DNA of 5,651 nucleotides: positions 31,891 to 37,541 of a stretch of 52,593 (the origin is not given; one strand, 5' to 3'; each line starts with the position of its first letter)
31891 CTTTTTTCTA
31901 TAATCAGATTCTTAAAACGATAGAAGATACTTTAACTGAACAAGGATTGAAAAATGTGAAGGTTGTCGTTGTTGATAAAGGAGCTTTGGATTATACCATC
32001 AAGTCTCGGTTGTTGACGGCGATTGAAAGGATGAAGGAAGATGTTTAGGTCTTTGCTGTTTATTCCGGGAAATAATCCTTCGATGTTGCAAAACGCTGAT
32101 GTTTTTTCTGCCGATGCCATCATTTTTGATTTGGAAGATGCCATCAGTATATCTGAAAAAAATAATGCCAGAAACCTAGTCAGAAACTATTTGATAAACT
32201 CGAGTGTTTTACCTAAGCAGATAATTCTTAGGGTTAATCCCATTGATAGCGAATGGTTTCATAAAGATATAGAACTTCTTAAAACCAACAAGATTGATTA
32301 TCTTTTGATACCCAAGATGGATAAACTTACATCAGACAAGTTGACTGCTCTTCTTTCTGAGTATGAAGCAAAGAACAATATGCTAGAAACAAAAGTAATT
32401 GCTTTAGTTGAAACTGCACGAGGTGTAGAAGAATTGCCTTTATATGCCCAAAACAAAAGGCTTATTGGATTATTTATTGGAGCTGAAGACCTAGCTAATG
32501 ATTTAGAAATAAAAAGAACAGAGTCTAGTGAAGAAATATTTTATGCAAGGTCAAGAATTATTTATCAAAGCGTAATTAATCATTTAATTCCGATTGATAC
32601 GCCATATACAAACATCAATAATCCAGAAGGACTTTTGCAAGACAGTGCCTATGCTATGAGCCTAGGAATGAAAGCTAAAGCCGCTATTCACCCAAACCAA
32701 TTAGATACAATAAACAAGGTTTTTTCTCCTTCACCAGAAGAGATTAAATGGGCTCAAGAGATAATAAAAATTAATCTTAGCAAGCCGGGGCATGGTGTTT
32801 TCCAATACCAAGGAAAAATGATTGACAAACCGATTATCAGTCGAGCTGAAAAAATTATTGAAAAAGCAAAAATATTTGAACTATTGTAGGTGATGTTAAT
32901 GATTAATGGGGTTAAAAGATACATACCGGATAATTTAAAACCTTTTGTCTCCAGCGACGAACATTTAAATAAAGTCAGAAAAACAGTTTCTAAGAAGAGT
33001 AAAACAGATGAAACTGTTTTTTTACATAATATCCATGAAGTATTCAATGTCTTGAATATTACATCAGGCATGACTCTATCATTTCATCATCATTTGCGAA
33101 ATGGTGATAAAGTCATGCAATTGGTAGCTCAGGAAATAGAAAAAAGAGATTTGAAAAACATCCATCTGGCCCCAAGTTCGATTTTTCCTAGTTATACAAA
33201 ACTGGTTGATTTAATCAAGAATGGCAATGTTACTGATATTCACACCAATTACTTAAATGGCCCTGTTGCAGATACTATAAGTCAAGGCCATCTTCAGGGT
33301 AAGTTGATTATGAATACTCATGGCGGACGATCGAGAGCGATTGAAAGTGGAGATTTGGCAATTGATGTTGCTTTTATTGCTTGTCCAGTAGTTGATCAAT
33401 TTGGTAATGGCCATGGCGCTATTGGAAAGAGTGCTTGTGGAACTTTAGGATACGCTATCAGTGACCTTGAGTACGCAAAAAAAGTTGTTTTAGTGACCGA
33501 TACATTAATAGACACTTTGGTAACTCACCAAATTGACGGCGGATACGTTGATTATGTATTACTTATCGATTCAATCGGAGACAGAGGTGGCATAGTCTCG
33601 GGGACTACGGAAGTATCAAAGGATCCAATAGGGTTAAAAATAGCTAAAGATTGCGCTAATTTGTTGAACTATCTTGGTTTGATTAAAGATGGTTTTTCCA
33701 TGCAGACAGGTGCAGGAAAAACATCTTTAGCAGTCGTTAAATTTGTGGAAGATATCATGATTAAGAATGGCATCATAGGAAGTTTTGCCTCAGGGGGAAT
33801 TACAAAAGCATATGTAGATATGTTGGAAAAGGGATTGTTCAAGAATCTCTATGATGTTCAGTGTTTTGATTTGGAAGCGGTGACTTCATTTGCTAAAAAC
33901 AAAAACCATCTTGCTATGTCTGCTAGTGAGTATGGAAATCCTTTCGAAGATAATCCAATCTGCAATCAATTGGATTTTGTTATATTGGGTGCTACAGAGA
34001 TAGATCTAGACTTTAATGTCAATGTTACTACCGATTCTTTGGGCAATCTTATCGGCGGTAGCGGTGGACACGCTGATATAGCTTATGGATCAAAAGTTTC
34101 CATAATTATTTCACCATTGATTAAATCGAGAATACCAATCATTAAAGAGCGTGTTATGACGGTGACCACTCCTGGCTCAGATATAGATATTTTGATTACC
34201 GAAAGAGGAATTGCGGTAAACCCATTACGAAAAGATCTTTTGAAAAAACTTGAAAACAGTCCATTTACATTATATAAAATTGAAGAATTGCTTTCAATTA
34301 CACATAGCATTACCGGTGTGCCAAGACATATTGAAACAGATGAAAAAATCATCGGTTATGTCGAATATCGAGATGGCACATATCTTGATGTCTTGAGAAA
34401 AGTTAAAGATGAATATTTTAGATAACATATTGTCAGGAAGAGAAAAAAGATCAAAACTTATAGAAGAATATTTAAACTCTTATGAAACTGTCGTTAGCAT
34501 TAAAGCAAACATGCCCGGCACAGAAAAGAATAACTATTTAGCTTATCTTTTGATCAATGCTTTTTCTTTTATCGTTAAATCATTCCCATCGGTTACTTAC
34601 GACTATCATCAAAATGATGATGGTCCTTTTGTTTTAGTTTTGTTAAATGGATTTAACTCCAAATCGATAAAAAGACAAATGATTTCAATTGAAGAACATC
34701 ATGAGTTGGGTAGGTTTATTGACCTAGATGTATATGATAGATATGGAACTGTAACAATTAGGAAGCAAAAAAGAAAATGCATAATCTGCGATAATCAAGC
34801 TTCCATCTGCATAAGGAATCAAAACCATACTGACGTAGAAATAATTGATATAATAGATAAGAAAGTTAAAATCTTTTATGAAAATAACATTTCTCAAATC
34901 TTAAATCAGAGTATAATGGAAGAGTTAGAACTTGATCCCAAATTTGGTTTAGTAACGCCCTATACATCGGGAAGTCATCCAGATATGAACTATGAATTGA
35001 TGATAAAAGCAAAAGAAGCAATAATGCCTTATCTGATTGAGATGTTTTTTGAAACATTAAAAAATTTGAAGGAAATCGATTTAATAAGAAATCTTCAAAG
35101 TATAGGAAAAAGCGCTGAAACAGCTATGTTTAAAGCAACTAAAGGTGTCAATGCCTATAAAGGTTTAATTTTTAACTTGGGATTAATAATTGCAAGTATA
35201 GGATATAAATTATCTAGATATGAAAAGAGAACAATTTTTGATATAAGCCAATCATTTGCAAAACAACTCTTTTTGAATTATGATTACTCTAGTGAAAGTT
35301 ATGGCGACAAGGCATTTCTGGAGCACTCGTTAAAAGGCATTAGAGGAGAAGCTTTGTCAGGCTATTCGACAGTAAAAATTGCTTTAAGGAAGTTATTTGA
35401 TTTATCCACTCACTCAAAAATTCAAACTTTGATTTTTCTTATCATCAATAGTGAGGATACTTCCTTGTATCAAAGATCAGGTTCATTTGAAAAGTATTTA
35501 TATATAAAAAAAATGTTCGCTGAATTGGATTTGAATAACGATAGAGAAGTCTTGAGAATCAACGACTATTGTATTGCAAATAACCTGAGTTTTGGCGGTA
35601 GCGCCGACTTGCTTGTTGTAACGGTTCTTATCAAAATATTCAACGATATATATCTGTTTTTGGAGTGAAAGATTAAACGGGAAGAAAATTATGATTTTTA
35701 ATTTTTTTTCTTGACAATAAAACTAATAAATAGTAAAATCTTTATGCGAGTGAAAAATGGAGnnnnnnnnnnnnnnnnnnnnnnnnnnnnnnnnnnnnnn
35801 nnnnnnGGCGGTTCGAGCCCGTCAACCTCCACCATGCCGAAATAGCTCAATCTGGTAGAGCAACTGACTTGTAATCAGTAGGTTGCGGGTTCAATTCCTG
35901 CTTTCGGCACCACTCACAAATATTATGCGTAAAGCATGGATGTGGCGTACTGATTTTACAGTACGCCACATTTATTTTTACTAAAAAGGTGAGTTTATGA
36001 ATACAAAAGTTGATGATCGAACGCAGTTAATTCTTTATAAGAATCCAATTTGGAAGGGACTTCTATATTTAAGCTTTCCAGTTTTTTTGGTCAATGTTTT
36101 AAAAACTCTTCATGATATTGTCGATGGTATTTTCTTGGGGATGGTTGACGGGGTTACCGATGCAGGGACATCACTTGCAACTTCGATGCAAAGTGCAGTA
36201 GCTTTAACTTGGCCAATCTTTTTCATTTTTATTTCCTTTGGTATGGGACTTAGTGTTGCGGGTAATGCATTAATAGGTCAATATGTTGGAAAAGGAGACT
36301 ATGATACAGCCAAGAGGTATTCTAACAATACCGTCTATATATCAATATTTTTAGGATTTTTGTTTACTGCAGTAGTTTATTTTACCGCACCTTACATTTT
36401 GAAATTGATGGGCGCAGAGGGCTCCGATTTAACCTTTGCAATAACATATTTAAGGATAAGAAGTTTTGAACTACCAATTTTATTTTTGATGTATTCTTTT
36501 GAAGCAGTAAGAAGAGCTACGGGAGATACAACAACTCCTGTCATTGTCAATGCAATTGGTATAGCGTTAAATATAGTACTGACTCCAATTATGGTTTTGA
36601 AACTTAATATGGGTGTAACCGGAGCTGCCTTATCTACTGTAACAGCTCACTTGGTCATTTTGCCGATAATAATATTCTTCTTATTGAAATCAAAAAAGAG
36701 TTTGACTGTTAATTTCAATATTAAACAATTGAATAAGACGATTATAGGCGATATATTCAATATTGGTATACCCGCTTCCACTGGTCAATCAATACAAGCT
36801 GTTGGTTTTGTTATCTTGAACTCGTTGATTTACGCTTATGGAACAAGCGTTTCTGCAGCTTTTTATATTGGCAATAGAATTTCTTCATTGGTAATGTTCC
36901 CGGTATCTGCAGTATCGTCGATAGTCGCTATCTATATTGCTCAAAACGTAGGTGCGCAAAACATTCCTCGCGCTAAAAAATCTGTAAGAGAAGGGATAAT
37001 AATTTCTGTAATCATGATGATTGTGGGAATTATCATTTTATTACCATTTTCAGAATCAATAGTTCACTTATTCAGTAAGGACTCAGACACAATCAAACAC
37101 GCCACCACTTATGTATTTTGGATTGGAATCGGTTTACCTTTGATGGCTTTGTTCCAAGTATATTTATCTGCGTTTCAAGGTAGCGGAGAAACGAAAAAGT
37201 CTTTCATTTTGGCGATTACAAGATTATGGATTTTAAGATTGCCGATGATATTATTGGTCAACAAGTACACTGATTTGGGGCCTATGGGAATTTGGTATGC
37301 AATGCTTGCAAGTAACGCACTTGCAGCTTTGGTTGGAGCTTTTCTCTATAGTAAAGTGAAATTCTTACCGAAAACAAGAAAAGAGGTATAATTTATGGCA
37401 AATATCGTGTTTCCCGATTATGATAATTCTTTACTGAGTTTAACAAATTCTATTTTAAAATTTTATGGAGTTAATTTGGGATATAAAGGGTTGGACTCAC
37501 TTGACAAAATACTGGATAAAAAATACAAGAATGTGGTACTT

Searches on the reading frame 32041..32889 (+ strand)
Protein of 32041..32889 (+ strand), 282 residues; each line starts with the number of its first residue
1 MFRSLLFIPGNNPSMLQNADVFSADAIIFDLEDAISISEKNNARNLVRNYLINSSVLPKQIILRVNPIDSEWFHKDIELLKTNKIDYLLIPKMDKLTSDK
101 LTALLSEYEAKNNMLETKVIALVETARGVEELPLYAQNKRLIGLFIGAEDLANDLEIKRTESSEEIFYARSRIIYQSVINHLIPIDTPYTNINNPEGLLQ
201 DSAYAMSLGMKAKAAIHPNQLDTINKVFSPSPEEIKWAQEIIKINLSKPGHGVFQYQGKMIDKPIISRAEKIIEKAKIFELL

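Call 76: search_protein_families(library=pfam, proteins=[window:32041-32889:+], max_evalue=0.00001)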
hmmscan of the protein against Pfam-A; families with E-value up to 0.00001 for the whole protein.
window:32041-32889:+ (282 aa): 2 families
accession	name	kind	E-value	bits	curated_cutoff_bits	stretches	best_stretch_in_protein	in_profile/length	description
PF03328.21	HpcH_HpaI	-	9.7e-45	153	25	1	3-218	1-221/221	HpcH/HpaI aldolase/citrate lyase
PF15617.12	C-C_Bond_Lyase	-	1.2e-17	64.5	28.4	1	6-279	11-318/320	C-C_Bond_Lyase of the TIM-Barrel fold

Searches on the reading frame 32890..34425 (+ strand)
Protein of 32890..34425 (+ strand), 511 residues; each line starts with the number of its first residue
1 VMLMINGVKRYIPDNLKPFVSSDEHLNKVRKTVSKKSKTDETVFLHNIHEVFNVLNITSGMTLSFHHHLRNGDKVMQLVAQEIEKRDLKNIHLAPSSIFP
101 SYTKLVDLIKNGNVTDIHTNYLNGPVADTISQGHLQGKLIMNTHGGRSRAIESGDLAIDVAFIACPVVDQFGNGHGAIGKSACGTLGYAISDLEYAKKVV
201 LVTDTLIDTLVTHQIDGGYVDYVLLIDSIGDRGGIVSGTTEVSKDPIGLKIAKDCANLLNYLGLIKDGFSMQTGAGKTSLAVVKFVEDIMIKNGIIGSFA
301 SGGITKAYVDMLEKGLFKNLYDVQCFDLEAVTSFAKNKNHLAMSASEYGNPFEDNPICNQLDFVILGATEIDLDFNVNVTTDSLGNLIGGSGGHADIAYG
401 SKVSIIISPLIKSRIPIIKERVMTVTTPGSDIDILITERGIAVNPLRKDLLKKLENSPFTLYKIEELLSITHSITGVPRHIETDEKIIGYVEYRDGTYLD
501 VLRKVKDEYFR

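Call 76: search_protein_families(library=pfam, proteins=[window:32890-34425:+], max_evalue=0.00001)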
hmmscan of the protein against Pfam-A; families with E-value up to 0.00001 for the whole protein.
window:32890-34425:+ (511 aa): 1 family
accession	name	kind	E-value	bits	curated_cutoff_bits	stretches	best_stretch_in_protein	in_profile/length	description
PF04223.18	CitF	-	2.8e-147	491.9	27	1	46-505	6-466/466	Citrate lyase, alpha subunit (CitF)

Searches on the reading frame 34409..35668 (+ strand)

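Call 76: search_protein_families(library=pfam, proteins=[window:34409-35668:+], max_evalue=0.00001)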
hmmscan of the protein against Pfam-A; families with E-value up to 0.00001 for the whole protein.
window:34409-35668:+ (419 aa): 2 families
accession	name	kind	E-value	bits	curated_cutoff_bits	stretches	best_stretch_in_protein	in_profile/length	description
PF01874.21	CitG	-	2.2e-43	149.3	27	1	163-408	2-283/284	ATP:dephospho-CoA triphosphoribosyl transferase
PF03802.19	CitX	-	1.8e-31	109.6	25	1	4-154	3-163/165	Apo-citrate lyase phosphoribosyl-dephospho-CoA transferase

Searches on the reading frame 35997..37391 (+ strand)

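Call 76: search_protein_families(library=pfam, proteins=[window:35997-37391:+], max_evalue=0.00001)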
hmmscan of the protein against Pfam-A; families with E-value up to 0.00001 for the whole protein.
window:35997-37391:+ (464 aa): 1 family
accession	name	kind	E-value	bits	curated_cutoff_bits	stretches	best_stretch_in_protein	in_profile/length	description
PF01554.23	MatE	-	1.3e-48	165.2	24.9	2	28-198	1-161/161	MatE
